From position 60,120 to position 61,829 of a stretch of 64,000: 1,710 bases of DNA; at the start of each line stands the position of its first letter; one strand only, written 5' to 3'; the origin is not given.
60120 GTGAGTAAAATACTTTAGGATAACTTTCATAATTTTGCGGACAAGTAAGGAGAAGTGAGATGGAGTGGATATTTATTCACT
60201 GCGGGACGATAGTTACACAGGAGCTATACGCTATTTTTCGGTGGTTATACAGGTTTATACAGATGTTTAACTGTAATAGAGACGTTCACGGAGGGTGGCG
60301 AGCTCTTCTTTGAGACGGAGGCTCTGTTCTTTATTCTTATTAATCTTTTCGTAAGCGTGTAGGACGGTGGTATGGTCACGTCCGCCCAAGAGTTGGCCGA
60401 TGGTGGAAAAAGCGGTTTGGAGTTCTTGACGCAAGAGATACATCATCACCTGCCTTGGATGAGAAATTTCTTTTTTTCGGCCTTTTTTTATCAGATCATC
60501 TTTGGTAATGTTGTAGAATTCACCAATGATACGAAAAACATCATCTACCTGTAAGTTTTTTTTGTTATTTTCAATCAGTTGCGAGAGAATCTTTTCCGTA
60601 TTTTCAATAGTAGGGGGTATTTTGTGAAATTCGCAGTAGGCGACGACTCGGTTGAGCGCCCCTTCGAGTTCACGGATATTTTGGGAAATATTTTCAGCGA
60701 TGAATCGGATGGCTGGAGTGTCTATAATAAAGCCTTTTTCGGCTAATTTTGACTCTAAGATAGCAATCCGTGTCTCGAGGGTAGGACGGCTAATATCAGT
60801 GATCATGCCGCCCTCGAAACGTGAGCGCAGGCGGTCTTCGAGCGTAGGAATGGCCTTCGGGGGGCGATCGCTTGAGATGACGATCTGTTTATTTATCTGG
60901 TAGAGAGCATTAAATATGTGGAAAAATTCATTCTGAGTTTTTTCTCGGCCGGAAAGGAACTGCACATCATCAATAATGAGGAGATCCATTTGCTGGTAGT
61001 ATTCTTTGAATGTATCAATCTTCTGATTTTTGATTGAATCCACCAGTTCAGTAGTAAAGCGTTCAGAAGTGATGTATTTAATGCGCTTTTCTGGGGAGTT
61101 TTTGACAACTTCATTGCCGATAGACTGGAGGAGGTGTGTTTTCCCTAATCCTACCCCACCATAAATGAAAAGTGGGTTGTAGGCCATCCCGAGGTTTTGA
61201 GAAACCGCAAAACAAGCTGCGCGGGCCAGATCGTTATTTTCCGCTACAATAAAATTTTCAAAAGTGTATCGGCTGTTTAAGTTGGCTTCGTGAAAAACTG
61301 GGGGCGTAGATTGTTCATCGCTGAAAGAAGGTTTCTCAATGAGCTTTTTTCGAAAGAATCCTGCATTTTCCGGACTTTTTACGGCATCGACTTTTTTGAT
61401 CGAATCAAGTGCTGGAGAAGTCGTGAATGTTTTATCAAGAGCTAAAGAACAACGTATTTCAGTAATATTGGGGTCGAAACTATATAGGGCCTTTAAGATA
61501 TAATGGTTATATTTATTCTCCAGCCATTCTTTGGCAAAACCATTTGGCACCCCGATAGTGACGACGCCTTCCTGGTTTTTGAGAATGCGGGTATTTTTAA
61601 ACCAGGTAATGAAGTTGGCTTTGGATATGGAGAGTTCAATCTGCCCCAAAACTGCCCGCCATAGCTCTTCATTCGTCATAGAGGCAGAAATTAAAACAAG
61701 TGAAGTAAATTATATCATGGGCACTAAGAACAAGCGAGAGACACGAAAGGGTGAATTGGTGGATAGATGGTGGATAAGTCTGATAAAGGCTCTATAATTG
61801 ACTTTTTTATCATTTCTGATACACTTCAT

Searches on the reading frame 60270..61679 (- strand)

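Call 13: search_protein_families(library=pfam, proteins=[window:60270-61679:-], max_evalue=0.1)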
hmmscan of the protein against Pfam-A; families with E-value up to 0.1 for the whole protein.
window:60270-61679:- (470 aa): 14 families
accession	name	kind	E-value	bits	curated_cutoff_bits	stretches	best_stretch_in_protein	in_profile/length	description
PF00308.24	Bac_DnaA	-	3.3e-69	232.6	23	1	134-295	1-162/162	Bacterial DnaA ATPAse domain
PF08299.17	Bac_DnaA_C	-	1.2e-23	83.3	31.5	1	378-446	1-69/69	Bacterial dnaA protein helix-turn-helix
PF11638.13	DnaA_N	-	1.7e-15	56.9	24.6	1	4-65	1-63/65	DnaA N-terminal domain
PF01695.23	IstB_IS21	-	2e-10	41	24.1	1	170-272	95-194/238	IstB-like ATP binding protein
PF13173.12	AAA_14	-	3.1e-05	24.4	27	1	168-254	3-86/129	AAA domain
PF01637.24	ATPase_2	-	5.1e-05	23.6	33.2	1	167-277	20-123/225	ATPase domain predominantly from Archaea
PF00004.35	AAA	-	5.6e-05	24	21.2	1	171-288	2-127/131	ATPase family associated with various cellular activities (AAA)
PF13401.12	AAA_22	-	0.00027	21.7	27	0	169-197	7-33/130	AAA domain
PF00910.28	RNA_helicase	-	0.00037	21.4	21.5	1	171-232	2-63/105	RNA helicase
PF03969.22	AFG1_ATPase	-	0.0012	18.3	27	1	111-217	9-107/361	AFG1-like ATPase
PF13245.12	AAA_19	-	0.0015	19.1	25.1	1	167-233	11-77/134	AAA domain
PF13191.12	AAA_16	-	0.0016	19.4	32.6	1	168-260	25-124/167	AAA ATPase domain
PF25199.1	nSTAND_NTPase5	-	0.016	15.5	34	0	170-243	44-109/145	Novel STAND NTPase 5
PF13479.12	AAA_24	-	0.036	14.4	27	1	170-240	5-74/195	AAA domain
